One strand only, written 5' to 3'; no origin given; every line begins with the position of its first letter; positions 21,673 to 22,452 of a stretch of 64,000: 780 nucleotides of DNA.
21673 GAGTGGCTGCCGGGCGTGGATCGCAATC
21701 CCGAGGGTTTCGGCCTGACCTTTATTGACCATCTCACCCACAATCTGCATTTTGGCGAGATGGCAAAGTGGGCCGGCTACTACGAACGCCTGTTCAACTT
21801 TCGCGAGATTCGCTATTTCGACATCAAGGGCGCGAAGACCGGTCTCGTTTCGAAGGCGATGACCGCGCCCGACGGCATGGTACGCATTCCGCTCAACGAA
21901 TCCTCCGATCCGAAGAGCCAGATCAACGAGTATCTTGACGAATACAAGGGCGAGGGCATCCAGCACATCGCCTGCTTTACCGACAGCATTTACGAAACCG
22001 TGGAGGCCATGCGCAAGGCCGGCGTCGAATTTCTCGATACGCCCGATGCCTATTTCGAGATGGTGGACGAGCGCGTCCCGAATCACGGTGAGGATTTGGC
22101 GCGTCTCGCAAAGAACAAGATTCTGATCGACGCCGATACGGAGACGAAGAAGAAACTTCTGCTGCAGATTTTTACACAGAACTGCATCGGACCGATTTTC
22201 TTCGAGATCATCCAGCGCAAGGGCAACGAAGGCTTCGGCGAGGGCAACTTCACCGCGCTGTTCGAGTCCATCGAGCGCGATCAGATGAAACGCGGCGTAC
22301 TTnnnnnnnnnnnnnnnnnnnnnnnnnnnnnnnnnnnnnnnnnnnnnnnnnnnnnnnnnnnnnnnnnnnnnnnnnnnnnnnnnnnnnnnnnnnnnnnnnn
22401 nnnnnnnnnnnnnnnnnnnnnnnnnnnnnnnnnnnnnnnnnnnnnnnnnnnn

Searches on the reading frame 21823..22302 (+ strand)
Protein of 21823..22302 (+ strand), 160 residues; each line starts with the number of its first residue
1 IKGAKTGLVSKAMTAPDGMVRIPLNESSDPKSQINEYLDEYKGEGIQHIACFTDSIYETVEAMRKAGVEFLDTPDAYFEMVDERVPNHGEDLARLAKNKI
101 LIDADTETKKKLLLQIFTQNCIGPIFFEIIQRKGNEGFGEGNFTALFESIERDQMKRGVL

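Call 41: find_related_loci(query=A3, collection=metagenome_contigs, flank=3000)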
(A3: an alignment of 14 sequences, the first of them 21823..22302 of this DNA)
Query A3 (160 aa) in metagenome_contigs; peptide patterns used: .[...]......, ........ (x = any residue, [..] = any of these).
600 stretches matched a pattern (row limit reached: there are more); 595 encode a relative of the query (tblastn E <= 1e-3); the best 80 are kept; 80 distinct loci.
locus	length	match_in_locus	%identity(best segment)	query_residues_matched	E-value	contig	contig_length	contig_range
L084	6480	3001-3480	91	1-160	1e-97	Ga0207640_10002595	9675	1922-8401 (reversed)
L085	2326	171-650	89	1-160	6e-101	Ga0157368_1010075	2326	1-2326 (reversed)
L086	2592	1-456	93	9-160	2e-99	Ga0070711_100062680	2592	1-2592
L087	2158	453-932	88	1-160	7e-100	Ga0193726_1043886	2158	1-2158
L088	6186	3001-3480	88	1-160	2e-95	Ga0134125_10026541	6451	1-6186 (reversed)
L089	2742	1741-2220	86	1-160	2e-97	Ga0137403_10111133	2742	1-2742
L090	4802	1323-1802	87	1-160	4e-95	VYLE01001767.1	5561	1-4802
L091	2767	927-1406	89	1-160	1e-97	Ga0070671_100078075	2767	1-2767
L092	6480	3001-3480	86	1-160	8e-95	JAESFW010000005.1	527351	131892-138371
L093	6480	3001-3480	87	1-160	7e-95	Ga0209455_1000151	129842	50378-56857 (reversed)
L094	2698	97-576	86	1-160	2e-97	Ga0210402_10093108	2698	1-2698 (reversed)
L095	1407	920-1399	88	1-160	2e-101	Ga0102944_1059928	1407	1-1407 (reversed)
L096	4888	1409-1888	88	1-160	7e-95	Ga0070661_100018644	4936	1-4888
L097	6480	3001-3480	88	1-160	7e-95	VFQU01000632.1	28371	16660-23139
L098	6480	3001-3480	87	1-160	2e-94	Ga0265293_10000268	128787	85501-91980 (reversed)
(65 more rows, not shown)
